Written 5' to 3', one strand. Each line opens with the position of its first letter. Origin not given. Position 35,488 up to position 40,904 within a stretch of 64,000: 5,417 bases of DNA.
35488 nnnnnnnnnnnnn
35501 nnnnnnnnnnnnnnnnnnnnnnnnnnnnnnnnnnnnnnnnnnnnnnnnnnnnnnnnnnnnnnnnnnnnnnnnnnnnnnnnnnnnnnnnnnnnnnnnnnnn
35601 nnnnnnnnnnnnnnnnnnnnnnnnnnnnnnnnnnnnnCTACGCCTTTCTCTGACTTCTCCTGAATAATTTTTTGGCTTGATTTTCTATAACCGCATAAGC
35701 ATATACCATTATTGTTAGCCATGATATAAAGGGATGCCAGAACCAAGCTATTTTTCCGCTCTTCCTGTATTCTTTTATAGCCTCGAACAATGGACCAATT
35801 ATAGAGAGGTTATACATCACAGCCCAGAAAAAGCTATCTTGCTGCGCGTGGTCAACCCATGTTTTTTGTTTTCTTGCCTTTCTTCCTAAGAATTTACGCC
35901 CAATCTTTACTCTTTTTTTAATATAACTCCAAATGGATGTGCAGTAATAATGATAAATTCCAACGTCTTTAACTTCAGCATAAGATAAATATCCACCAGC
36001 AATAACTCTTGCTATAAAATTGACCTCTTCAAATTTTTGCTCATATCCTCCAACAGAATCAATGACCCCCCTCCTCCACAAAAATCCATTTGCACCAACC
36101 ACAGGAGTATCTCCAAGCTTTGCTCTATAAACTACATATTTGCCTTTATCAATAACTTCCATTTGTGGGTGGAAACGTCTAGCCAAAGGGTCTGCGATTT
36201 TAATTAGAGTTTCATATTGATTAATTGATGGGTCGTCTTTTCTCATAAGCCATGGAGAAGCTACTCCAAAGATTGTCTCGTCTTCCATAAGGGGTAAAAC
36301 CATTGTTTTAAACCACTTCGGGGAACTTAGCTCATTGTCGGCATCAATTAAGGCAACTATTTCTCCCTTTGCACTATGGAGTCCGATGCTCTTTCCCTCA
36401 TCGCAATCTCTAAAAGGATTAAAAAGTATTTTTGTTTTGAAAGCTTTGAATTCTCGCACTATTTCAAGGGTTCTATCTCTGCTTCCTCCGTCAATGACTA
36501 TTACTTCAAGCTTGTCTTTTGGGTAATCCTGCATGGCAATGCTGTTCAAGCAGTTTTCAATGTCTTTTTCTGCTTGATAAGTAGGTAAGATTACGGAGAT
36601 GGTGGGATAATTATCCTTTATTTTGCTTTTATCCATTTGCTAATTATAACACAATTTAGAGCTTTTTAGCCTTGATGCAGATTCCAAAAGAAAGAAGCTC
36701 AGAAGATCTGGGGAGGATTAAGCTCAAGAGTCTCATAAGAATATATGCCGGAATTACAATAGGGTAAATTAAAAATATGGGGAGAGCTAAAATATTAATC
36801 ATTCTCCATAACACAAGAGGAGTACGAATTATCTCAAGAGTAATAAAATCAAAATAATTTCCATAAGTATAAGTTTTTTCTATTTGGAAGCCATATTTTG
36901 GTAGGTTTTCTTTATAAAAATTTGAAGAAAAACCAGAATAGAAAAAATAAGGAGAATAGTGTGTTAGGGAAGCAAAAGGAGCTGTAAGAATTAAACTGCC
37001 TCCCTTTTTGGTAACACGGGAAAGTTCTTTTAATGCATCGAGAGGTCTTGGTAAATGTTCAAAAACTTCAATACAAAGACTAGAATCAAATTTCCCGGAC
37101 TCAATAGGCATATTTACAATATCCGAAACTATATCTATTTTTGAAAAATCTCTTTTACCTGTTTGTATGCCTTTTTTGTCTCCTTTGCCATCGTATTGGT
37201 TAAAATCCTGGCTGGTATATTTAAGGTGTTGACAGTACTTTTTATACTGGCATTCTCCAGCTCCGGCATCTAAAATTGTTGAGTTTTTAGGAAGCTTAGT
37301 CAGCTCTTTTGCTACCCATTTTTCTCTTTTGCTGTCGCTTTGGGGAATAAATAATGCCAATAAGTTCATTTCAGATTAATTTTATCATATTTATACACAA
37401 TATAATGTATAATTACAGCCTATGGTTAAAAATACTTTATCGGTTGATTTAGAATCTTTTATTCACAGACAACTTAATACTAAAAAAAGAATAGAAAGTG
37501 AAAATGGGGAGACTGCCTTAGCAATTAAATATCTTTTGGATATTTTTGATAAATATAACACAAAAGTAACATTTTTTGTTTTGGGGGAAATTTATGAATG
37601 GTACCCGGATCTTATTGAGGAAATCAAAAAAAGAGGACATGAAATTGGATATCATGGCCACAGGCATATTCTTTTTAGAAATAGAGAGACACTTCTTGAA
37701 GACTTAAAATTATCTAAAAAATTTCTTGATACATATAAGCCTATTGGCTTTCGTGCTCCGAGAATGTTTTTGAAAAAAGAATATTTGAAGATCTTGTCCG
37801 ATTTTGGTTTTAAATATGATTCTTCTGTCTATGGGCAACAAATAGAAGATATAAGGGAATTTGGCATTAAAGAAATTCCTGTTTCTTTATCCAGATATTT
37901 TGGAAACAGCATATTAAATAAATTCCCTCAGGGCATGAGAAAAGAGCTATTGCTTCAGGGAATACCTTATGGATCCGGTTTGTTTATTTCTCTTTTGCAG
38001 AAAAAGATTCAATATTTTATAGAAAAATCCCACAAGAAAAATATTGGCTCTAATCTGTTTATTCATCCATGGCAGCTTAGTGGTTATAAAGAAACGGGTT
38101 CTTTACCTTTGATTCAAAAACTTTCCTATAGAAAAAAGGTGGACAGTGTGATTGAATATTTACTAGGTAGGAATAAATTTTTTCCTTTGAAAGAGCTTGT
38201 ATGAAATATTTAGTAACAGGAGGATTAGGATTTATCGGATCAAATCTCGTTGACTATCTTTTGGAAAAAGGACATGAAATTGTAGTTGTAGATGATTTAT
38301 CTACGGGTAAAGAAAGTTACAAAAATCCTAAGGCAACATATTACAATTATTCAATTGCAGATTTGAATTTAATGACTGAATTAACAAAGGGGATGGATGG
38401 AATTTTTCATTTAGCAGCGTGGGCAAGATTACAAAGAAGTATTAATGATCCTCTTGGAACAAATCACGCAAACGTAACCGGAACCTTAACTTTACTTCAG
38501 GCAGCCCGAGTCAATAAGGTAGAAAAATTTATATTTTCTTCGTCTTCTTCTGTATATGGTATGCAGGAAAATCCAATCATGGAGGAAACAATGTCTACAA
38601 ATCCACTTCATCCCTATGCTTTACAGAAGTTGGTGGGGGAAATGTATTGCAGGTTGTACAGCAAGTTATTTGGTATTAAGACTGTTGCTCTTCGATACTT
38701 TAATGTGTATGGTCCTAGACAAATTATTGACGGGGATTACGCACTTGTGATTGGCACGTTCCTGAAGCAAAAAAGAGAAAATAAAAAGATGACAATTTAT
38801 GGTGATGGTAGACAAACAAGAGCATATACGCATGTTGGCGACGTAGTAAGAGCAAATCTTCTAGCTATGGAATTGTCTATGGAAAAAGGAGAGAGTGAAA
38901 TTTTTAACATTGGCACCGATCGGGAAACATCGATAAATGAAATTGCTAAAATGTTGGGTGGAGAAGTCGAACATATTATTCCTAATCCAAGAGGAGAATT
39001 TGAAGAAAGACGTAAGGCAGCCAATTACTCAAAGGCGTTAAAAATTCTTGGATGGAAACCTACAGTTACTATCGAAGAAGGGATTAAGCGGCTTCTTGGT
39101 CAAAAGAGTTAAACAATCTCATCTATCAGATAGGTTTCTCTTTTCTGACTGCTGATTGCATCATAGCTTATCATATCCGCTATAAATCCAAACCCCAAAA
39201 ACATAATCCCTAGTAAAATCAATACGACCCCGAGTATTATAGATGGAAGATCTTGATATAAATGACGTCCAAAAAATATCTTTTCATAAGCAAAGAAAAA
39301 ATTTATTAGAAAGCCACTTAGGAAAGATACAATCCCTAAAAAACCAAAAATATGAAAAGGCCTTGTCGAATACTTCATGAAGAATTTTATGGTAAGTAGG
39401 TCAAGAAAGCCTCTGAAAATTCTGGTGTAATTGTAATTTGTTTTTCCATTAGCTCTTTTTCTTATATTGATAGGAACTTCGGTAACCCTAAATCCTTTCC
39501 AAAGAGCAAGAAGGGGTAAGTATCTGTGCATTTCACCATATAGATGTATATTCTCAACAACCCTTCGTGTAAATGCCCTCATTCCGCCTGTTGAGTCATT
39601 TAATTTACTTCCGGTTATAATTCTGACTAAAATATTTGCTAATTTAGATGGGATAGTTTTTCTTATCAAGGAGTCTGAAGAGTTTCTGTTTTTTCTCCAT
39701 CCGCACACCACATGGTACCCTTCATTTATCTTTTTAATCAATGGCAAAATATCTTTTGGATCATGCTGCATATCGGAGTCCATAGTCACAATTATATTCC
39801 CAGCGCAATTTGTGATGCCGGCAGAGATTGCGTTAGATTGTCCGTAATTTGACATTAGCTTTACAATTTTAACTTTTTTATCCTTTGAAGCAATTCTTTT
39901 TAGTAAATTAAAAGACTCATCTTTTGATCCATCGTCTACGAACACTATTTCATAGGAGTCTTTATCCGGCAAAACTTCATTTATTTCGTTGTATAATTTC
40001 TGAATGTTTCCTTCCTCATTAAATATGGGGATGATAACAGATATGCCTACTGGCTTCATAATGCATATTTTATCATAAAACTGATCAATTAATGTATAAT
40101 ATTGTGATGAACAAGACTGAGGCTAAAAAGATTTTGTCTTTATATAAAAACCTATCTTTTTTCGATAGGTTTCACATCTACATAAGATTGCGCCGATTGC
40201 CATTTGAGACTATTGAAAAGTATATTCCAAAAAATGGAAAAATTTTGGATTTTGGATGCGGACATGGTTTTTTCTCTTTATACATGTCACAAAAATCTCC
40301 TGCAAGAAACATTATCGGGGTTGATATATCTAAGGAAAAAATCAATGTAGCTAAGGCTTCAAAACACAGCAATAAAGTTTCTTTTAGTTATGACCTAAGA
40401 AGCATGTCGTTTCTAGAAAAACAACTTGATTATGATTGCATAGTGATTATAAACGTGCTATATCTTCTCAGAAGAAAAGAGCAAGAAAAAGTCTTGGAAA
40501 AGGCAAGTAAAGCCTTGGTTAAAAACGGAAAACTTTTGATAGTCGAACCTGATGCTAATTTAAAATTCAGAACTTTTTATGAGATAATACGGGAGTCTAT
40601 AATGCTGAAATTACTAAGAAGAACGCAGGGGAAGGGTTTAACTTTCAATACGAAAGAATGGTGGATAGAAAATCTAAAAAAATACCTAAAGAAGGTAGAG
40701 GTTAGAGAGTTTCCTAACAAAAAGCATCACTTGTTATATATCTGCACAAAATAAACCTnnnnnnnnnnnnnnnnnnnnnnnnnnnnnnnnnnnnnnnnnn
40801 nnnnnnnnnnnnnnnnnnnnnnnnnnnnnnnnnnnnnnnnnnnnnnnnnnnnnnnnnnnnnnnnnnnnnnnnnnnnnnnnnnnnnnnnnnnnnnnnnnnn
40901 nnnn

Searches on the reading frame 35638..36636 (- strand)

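Call 11: search_protein_families(library=pfam, proteins=[window:35638-36636:-])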
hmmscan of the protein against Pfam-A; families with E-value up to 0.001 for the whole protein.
window:35638-36636:- (332 aa): 3 families
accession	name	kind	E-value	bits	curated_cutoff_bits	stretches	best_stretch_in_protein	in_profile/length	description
PF00535.33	Glycos_transf_2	-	1.8e-21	77.3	23.3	1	14-123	1-110/168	Glycosyl transferase family 2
PF13641.12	Glyco_tranf_2_3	-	1.4e-11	45.3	27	1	11-200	1-179/230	Glycosyltransferase like family 2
PF10111.15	Glyco_tranf_2_2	-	2.6e-08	34.1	27.3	1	14-130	1-124/276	Glycosyltransferase like family 2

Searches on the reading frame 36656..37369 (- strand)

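Call 11: search_protein_families(library=pfam, proteins=[window:36656-37369:-])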
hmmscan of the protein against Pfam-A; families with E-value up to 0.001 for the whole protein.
window:36656-37369:- (237 aa): 5 families
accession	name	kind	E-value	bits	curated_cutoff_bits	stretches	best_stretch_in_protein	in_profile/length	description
PF08241.18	Methyltransf_11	-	5.7e-12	46.5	21.2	1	33-128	1-95/95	Methyltransferase domain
PF13489.12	Methyltransf_23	-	4.4e-07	30.2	27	1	17-135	11-123/164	Methyltransferase domain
PF13847.12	Methyltransf_31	-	7.8e-06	26.1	27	1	80-130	59-111/145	Methyltransferase domain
PF08242.18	Methyltransf_12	-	2.6e-05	25.3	30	1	33-126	1-98/98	Methyltransferase domain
PF13649.12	Methyltransf_25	-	2.7e-05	25.2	27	1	80-124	51-97/97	Methyltransferase domain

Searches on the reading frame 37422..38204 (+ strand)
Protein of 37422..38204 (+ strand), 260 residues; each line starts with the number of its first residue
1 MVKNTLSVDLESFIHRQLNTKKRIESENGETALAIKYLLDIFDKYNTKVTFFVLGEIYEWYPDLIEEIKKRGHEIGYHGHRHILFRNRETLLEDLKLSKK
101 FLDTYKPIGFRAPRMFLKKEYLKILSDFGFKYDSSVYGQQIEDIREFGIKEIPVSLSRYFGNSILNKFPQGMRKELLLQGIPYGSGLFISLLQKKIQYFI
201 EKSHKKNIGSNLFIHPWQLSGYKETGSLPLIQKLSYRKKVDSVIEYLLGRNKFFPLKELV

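Call 11: search_protein_families(library=pfam, proteins=[window:37422-38204:+])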
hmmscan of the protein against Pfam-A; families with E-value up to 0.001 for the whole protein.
window:37422-38204:+ (260 aa): 1 family
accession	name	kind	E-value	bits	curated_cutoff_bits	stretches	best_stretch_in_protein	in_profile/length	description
PF01522.26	Polysacc_deac_1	-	4.3e-14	53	23.1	1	36-132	22-123/124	Polysaccharide deacetylase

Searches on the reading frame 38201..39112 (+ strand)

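Call 11: search_protein_families(library=pfam, proteins=[window:38201-39112:+])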
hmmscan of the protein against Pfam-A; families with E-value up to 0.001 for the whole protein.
window:38201-39112:+ (303 aa): 9 families
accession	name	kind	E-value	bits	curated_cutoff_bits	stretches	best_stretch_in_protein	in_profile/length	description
PF01370.27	Epimerase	-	9.5e-62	209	20.9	1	4-238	2-240/240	NAD dependent epimerase/dehydratase family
PF16363.11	GDP_Man_Dehyd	-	5.5e-56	190.8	27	1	4-297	1-331/332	GDP-mannose 4,6 dehydratase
PF01073.25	3Beta_HSD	-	1.6e-22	80.3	22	1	4-228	1-235/280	3-beta hydroxysteroid dehydrogenase/isomerase family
PF04321.23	RmlD_sub_bind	-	3e-14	53.2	27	1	1-252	1-227/287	RmlD substrate binding domain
PF02719.21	Polysacc_synt_2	-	3.3e-11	43.3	20.2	1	4-252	2-243/293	Polysaccharide biosynthesis protein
PF07993.18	NAD_binding_4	-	1.3e-10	41.3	20.1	1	58-171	82-209/258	Male sterility protein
PF13460.12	NAD_binding_10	-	1.4e-07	32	27.2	1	7-128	1-111/184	NAD(P)H-binding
PF08659.16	KR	-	6.2e-06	26.7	22.6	1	3-121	3-143/180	KR domain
PF05368.20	NmrA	-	2.5e-05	24.5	27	1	4-115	6-107/298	NmrA-like family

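Call 13: search_protein_families(library=ncbifam, proteins=[window:38201-39112:+], max_evalue=1e-10)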
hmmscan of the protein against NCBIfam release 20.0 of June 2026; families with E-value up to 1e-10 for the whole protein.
window:38201-39112:+ (303 aa): 21 families
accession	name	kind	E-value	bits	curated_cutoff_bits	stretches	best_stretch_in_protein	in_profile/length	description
TIGR01179.1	galE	equivalog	3.7e-50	170.6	262.3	1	3-292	2-315/332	UDP-glucose 4-epimerase GalE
TIGR01181.1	dTDP_gluc_dehyt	equivalog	5.4e-45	153.9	365.1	1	2-297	1-306/321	dTDP-glucose 4,6-dehydratase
TIGR02197.1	heptose_epim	equivalog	3.3e-41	141.5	274.6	1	4-299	2-310/316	ADP-glyceromanno-heptose 6-epimerase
NF011728.1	PRK15181.1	equivalog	5.6e-40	137.4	760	1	2-252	17-278/348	Vi polysaccharide biosynthesis UDP-N-acetylglucosaminuronic acid C-4 epimerase TviC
TIGR04180.1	EDH_00030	hypoth_equivalog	2.8e-36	125.1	475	1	4-288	2-295/297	NAD-dependent 4,6-dehydratase LegB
NF007956.0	PRK10675.1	subfamily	4.8e-31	108.1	394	1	1-171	1-182/338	UDP-glucose 4-epimerase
NF007490.0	PRK10084.1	subfamily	6.1e-26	91.2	649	1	1-297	1-329/361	dTDP-glucose 4,6-dehydratase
NF008360.0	PRK11150.1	equivalog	1.4e-24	86.9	452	1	4-250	3-248/310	ADP-glyceromanno-heptose 6-epimerase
NF047922.1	GDPFucSynFcl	equivalog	9.9e-24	84.3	500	1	96-297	86-296/308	GDP-L-fucose synthase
NF007582.0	PRK10217.1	equivalog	2.1e-23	83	698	1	2-264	3-279/355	dTDP-glucose 4,6-dehydratase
NF042422.1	oxyalk_red_OleD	equivalog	4e-21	75.7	580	1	1-224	1-216/329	2-alkyl-3-oxoalkanoate reductase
TIGR03466.1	HpnA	hypoth_equivalog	2.4e-19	69.4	367.65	1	1-224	1-218/327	hopanoid-associated sugar epimerase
NF043036.1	ErythonDh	equivalog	2.6e-18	66.3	325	1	1-156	1-166/321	D-erythronate dehydrogenase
TIGR02622.1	CDP_4_6_dhtase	equivalog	7.2e-18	64.8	278.45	1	2-298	6-326/352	CDP-glucose 4,6-dehydratase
NF008872.0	PRK11908.1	equivalog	8.7e-18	64.5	294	1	2-254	3-269/349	bifunctional UDP-4-keto-pentose/UDP-xylose synthase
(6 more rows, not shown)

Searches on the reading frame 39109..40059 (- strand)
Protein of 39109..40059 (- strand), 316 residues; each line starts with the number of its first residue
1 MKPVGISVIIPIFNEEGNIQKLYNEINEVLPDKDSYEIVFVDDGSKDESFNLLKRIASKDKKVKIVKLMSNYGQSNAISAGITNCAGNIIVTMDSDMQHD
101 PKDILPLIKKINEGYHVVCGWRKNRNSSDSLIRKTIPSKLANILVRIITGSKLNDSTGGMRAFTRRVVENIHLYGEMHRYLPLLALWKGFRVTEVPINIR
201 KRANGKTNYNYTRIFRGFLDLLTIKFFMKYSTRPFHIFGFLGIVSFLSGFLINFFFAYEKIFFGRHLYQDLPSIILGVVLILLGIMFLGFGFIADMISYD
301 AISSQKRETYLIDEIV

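Call 11: search_protein_families(library=pfam, proteins=[window:39109-40059:-])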
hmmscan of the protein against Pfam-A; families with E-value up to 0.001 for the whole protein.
window:39109-40059:- (316 aa): 2 families
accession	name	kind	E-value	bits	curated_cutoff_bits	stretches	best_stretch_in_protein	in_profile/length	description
PF00535.33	Glycos_transf_2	-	4.2e-34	118.3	23.3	1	7-170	1-166/168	Glycosyl transferase family 2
PF10111.15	Glyco_tranf_2_2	-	2.1e-06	27.9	27.3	1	7-99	1-94/276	Glycosyltransferase like family 2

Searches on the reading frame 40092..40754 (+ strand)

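Call 11: search_protein_families(library=pfam, proteins=[window:40092-40754:+])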
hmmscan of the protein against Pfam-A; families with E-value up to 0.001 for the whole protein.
window:40092-40754:+ (220 aa): 17 families
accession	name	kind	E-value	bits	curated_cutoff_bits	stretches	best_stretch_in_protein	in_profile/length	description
PF13489.12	Methyltransf_23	-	8.3e-16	58.6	27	1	41-164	16-124/164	Methyltransferase domain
PF13847.12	Methyltransf_31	-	1.2e-15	57.9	27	1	47-158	3-119/145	Methyltransferase domain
PF13649.12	Methyltransf_25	-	2e-14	54.5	27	1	51-146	1-97/97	Methyltransferase domain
PF05175.20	MTS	-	6.5e-13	49.1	23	1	42-152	28-140/170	Methyltransferase small domain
PF08242.18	Methyltransf_12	-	7.5e-13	49.5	30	1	52-148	1-98/98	Methyltransferase domain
PF08241.18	Methyltransf_11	-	3.5e-12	47.2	21.2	1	52-150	1-95/95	Methyltransferase domain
PF12847.13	Methyltransf_18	-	1.6e-08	35.1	27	1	39-121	6-90/151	Methyltransferase domain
PF06325.19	PrmA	-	3.4e-08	33.8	22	1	38-123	152-235/296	Ribosomal protein L11 methyltransferase (PrmA)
PF03848.20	TehB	-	4.8e-07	29.8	20.4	1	46-151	29-133/193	Tellurite resistance protein TehB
PF02390.23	Methyltransf_4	-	2.6e-06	27.4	24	1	51-91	5-45/173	Putative methyltransferase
PF02353.26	CMAS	-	2.7e-06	27.4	27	1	50-150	65-164/273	Mycolic acid cyclopropane synthetase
PF01739.24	CheR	-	6.6e-06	26.1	27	0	112-150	135-173/195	CheR methyltransferase, SAM binding domain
PF01728.25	FtsJ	-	1e-05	26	24.1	1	43-116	15-94/181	FtsJ-like methyltransferase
PF05401.17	NodS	-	4.1e-05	23.9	24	1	48-144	44-138/201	Nodulation protein S (NodS)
PF08003.17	Methyltransf_9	-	0.0001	21.9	23.8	1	47-150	115-217/315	Protein of unknown function (DUF1698)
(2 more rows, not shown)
